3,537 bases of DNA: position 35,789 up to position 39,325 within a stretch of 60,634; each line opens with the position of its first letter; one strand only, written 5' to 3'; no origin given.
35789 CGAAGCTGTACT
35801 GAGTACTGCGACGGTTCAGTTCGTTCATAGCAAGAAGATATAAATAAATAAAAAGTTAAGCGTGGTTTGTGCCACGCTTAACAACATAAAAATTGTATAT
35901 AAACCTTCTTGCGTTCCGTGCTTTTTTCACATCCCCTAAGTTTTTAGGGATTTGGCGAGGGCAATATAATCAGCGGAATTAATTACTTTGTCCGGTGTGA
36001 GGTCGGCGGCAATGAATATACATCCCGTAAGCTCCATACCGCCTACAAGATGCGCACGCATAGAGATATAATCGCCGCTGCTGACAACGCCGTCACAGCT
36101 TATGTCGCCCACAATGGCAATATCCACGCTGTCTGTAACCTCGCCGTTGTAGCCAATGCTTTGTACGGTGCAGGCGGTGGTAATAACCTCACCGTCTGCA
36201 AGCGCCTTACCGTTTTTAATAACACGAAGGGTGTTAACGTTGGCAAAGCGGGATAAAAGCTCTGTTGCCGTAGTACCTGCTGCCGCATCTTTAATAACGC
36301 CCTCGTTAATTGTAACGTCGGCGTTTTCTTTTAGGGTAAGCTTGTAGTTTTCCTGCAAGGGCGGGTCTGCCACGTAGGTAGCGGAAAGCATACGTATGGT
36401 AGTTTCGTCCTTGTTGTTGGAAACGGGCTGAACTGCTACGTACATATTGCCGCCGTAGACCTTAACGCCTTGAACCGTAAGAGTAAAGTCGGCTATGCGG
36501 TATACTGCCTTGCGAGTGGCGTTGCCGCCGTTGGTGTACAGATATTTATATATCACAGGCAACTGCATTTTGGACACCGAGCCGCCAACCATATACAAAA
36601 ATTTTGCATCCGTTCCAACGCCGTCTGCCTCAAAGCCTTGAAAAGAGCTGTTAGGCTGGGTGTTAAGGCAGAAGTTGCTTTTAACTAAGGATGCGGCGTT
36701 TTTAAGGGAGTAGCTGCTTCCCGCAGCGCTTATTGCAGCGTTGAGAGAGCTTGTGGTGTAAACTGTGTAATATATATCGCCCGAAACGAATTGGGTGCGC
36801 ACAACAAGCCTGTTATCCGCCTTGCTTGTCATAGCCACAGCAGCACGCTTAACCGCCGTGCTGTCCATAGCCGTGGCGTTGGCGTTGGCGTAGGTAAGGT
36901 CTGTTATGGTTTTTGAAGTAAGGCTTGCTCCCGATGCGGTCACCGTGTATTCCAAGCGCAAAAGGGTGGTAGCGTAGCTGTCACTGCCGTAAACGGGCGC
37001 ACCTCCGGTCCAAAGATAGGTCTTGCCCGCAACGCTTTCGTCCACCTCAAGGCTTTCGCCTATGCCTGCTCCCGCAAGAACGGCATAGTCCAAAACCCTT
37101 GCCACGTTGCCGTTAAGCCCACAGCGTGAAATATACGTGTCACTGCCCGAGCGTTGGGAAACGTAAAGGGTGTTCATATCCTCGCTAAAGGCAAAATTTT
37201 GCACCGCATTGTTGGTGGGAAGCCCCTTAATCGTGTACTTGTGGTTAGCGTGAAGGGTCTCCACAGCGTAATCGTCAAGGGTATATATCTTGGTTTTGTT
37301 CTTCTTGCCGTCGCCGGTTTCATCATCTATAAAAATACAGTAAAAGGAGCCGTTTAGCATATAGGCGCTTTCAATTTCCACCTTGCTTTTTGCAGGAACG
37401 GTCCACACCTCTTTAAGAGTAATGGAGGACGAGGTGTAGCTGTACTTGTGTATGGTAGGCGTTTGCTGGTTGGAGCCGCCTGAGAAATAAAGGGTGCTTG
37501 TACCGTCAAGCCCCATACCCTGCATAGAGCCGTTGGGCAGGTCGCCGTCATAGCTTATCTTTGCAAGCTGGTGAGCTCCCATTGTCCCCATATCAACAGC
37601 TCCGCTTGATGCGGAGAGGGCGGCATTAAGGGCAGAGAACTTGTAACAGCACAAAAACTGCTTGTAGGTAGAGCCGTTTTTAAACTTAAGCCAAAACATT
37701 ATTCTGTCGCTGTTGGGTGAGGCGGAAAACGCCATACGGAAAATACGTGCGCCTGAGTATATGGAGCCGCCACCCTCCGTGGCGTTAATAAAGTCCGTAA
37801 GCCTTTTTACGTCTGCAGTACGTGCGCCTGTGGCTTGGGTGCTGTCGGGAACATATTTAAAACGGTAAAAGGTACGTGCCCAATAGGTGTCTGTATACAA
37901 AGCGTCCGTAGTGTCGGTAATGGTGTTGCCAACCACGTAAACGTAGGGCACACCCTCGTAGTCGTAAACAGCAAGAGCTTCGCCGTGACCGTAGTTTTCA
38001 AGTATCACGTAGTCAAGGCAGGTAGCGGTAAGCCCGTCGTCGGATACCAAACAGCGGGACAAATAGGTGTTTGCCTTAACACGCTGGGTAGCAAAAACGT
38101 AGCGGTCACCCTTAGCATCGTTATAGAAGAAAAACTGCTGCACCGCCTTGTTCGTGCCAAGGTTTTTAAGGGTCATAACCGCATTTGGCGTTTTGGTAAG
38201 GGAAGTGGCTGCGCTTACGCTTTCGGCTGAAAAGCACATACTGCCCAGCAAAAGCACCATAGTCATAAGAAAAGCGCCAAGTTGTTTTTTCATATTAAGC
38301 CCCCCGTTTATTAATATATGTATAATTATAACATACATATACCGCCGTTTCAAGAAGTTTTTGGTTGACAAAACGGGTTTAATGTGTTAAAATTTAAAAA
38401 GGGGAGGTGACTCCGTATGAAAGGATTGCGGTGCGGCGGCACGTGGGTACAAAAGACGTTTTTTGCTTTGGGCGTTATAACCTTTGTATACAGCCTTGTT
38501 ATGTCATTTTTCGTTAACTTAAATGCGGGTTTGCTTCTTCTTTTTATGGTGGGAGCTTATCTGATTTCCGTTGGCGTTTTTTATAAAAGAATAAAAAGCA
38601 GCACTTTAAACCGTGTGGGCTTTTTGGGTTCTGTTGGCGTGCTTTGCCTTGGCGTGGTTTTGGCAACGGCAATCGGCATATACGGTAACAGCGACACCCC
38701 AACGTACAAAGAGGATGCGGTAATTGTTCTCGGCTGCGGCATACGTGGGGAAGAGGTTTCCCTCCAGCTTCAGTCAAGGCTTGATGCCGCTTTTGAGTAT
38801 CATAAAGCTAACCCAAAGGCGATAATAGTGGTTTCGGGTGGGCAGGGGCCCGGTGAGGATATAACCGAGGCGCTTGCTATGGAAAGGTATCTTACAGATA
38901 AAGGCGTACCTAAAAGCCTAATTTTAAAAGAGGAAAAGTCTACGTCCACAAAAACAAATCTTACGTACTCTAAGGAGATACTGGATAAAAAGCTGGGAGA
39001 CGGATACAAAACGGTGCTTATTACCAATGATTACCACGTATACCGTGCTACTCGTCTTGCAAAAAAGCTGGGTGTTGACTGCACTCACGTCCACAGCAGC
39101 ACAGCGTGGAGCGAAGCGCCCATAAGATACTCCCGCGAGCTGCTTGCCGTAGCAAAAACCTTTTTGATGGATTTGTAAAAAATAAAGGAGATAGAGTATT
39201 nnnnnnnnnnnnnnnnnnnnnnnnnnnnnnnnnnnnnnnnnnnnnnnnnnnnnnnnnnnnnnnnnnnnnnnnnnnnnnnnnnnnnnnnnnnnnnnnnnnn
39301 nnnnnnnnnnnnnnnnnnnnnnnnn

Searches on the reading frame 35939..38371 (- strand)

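Call 19: search_protein_families(library=pfam, proteins=[window:35939-38371:-], max_evalue=0.001)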
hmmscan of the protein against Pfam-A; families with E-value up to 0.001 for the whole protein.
window:35939-38371:- (811 aa): 1 family
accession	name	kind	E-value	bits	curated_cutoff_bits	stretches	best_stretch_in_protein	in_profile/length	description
PF21311.3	Phage_RBD_prop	-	4.2e-07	30.3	23.7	0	281-353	162-233/255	Phage 5-bladed beta propeller receptor binding platform domain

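Call 58: search_protein_families(library=ncbifam, proteins=[window:35939-38371:-], max_evalue=0.01)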
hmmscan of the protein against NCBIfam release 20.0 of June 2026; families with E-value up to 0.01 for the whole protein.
window:35939-38371:- (811 aa): 0 families

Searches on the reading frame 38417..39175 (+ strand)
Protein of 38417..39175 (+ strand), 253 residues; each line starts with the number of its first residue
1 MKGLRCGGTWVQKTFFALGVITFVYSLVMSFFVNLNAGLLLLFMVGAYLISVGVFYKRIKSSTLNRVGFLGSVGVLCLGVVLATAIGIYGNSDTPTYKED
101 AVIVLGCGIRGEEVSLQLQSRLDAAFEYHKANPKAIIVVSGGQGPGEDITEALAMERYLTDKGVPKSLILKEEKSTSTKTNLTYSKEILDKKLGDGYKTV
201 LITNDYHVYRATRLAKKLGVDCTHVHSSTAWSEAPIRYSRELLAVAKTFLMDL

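Call 19: search_protein_families(library=pfam, proteins=[window:38417-39175:+], max_evalue=0.001)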
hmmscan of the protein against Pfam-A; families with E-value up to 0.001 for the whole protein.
window:38417-39175:+ (253 aa): 1 family
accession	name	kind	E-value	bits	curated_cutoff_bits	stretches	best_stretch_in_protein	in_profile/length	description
PF02698.23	DUF218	-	2.1e-29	102.5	27.6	1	100-225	1-109/133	DUF218 domain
